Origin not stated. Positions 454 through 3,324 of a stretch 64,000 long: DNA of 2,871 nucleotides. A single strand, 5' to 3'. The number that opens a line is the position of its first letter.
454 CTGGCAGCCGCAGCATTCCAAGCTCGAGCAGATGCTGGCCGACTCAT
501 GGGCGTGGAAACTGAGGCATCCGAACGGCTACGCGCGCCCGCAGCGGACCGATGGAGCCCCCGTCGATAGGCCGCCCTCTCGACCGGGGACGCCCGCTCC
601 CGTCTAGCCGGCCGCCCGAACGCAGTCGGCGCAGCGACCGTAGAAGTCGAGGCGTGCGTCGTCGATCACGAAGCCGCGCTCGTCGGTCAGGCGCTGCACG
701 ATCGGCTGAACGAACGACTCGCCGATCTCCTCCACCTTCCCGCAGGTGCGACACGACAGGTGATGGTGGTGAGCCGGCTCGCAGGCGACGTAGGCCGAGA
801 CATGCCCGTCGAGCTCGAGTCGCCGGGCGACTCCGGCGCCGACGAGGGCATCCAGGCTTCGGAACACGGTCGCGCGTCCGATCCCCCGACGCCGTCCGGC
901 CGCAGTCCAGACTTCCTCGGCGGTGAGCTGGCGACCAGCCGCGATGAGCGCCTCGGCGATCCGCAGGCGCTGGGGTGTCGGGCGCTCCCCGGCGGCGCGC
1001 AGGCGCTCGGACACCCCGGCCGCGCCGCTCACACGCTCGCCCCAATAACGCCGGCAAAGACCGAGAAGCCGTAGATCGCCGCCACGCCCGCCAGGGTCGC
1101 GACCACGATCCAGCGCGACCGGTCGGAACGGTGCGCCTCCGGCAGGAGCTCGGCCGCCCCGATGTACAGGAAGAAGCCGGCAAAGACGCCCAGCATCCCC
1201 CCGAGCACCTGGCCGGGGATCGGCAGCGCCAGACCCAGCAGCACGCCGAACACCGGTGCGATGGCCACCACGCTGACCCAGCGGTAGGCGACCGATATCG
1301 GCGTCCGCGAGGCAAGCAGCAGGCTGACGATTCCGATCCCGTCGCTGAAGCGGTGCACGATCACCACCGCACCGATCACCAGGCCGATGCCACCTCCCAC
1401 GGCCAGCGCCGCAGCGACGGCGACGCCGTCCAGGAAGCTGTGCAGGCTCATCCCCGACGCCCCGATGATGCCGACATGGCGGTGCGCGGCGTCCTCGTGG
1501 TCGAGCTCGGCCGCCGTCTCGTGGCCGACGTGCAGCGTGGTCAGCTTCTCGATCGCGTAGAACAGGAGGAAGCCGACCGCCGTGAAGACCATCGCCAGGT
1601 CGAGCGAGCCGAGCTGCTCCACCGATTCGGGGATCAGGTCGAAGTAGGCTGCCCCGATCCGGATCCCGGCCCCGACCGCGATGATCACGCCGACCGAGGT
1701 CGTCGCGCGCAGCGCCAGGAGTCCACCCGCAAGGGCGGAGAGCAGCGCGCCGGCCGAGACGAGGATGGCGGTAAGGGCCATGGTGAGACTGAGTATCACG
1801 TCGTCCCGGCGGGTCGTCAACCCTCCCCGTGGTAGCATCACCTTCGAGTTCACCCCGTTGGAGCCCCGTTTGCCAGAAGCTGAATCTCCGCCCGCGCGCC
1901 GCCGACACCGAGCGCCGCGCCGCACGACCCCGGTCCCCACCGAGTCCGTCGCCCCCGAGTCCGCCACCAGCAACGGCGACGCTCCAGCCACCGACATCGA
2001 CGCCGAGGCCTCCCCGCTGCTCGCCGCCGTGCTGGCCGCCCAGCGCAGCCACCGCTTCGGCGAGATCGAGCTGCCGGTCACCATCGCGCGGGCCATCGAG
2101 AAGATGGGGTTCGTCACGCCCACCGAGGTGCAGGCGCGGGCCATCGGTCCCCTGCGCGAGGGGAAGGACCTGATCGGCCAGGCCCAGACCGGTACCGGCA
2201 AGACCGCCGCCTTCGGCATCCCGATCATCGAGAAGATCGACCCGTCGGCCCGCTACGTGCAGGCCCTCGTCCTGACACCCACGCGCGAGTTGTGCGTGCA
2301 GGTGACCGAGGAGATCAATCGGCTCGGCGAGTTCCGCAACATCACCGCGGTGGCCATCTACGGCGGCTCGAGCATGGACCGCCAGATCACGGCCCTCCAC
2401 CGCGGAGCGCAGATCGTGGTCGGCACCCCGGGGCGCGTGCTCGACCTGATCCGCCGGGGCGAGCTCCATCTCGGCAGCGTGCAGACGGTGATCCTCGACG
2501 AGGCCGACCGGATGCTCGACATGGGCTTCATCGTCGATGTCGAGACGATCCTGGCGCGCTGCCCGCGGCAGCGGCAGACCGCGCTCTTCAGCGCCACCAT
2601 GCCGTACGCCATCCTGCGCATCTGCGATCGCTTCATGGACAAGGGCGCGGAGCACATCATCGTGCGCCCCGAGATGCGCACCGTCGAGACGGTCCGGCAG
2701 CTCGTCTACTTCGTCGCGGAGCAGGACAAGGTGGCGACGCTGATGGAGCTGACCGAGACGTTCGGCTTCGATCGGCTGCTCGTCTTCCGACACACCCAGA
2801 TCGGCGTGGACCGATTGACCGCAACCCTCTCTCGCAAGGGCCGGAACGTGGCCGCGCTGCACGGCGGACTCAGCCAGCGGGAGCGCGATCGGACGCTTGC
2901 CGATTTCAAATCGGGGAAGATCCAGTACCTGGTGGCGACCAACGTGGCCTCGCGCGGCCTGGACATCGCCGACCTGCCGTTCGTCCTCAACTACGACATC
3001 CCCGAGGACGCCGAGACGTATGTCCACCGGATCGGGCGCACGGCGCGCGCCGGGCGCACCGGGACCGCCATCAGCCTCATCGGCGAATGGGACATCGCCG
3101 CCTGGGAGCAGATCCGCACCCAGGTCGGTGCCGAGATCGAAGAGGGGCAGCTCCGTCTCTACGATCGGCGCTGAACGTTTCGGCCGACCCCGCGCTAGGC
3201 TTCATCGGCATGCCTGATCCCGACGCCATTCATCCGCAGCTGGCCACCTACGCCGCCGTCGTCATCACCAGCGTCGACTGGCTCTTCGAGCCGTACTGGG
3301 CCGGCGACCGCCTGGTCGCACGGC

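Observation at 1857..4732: Paralogous degenerate ligase-domain protein embedded between a DEAD-box helicase and an Nth-like glycosylase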

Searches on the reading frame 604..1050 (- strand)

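Call 42: search_protein_families(library=pfam, proteins=[window:604-1050:-], max_evalue=0.01)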
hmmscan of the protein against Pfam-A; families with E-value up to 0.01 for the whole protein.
window:604-1050:- (148 aa): 1 family
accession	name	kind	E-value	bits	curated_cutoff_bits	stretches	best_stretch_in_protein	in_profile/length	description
PF01475.25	FUR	-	1.8e-20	73.7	23.1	1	20-137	2-121/121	Ferric uptake regulator family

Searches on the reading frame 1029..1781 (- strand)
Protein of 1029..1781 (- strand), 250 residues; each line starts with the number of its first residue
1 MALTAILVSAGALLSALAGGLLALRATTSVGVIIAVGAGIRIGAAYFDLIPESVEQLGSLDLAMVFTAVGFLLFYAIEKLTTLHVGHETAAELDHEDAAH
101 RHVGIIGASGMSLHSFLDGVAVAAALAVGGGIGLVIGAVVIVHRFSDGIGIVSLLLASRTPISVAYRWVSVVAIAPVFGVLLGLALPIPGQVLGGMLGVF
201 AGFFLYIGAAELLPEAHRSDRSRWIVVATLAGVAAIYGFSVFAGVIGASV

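Call 42: search_protein_families(library=pfam, proteins=[window:1029-1781:-], max_evalue=0.01)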
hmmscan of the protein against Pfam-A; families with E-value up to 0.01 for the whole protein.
window:1029-1781:- (250 aa): 1 family
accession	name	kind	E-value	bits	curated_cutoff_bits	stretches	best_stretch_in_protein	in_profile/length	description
PF02535.28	Zip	-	1.5e-20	74.1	35.1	2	95-242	169-319/323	ZIP Zinc transporter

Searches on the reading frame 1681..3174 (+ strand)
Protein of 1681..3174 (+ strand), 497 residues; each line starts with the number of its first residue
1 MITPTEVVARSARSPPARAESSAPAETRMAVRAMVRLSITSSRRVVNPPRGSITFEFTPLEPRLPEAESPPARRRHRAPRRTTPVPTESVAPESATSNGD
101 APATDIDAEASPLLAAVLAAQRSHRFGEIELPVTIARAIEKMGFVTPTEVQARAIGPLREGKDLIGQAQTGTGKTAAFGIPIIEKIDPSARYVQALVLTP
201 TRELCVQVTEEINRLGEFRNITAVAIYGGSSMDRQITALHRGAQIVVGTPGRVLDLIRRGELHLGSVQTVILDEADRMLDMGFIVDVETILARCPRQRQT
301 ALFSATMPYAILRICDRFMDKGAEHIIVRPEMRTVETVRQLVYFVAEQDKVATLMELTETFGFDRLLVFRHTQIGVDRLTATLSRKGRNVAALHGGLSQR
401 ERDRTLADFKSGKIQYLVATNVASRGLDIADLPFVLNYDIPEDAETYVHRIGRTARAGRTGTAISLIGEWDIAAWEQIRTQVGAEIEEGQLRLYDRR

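Call 6: search_protein_families(library=pfam, proteins=[window:1681-3174:+], max_evalue=1)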
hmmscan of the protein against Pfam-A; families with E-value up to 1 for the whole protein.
window:1681-3174:+ (497 aa): 4 families
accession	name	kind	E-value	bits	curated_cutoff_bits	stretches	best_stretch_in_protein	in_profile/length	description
PF00270.35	DEAD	-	3.1e-49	167.4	26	1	148-309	1-162/167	DEAD/DEAH box helicase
PF00271.37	Helicase_C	-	6.9e-29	100.8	23.5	1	350-458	2-110/110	Helicase conserved C-terminal domain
PF04851.21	ResIII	-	6e-07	29.9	22.5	1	160-280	22-139/164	Type III restriction enzyme, res subunit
PF14617.12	CMS1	-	0.011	15.6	35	1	237-275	169-208/250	U3-containing 90S pre-ribosomal complex subunit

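Call 7: search_protein_families(library=ncbifam, proteins=[window:1681-3174:+], max_evalue=1)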
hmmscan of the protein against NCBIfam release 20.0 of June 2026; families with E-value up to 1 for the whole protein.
window:1681-3174:+ (497 aa): 50 families (the best 25 are shown)
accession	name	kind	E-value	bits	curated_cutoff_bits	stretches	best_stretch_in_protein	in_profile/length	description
NF053631.1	RNA_helic_CshA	equivalog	5.8e-129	430.7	646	1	126-486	1-360/434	degradosome RNA helicase CshA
NF008744.0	PRK11776.1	equivalog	9.1e-115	383.8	524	1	123-491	3-370/460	ATP-dependent RNA helicase DbpA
NF008642.0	PRK11634.1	equivalog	4.9e-102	342.4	989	1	124-468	6-350/628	DEAD/DEAH family ATP-dependent RNA helicase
NF053710.1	RNA_heli_RhlE2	exception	5.7e-102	342.1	925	1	129-469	6-355/635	RNA helicase RhlE2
NF053711.1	RNA_heli_RhlE1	exception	1.8e-98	330.2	750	1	128-480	5-361/434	RNA helicase RhlE1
NF007882.0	PRK10590.1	equivalog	2.5e-95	320.1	743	1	126-467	3-349/456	ATP-dependent RNA helicase RhlE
NF053636.1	DDHlcsCsdAPsy1082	equivalog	9.4e-91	304.9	890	1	126-471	5-351/512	DEAD/DEAH box helicase CsdA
NF002340.1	PRK01297.1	equivalog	1.6e-90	303.6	564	1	125-485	2-371/372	ATP-dependent RNA helicase RhlB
NF008394.0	PRK11192.1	equivalog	1.8e-89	300.6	507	1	124-486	3-370/441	ATP-dependent RNA helicase SrmB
NF003419.0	PRK04837.1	equivalog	2.1e-89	300.2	588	1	123-486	8-379/424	ATP-dependent RNA helicase RhlB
NF003390.0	PRK04537.1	equivalog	2.7e-77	261.2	732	1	126-470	11-364/572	ATP-dependent RNA helicase RhlB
NF010337.0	PRK13766.1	equivalog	7.2e-19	67.4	610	2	364-467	367-477/781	Hef nuclease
TIGR01389.1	recQ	equivalog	2.5e-17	62.5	640.2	1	349-483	210-344/591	DNA helicase RecQ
TIGR00614.1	recQ_fam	subfamily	1.9e-14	53.3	219.8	1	354-478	216-341/470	RecQ family ATP-dependent DNA helicase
TIGR04121.1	DEXH_lig_assoc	equivalog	2.1e-14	52.2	850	1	146-460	13-349/804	ligase-associated DNA damage response DEXH box helicase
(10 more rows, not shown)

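Call 83: search_protein_families(library=padloc, proteins=[window:1870-3174:+], max_evalue=0.01)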
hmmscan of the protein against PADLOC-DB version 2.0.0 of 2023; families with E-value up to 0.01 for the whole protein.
window:1870-3174:+ (434 aa): 58 families (the best 25 are shown)
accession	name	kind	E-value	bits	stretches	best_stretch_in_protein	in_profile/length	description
PDLC02503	BrxHI|BrxHII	-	1.3e-21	74.6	1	76-396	17-342/698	BrxHI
PDLC02864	DpdF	-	4.5e-19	66.6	1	86-416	25-350/610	DpdF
PDLC02861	DpdF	-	1e-16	58.4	1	283-417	221-356/611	DpdF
PDLC03960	SngC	-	8.2e-16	55.9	1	71-398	12-363/720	-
PDLC02870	DpdF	-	9.3e-16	55.4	1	301-410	227-336/534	DpdF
PDLC03928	PsyrT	-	3.1e-13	46.9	1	279-408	221-349/689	-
PDLC02863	DpdF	-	6.6e-13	46.3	1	306-414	56-164/488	DpdF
PDLC02707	PbeA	-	1.4e-12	45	2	285-391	506-614/672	PbeA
PDLC02501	BrxHI|BrxHII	-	3.7e-09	33.3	1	70-396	9-345/925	BrxHI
PDLC02623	DrmD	-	6.9e-09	32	1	306-404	535-633/1040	DrmD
PDLC02865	DpdF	-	8.1e-09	31.6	1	306-405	983-1081/1499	DpdF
PDLC02500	BrxHI|BrxHII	-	9.2e-09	32.4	1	304-398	484-577/933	BrxHI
PDLC02855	DpdF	-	1.3e-08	31.6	1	228-400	302-475/825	DpdF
PDLC00178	HamB1|HamB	-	1.4e-08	31.2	1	97-247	260-415/830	DEAD-box helicase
PDLC02572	DrmA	-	1.6e-08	31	1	306-400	528-627/1043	DrmA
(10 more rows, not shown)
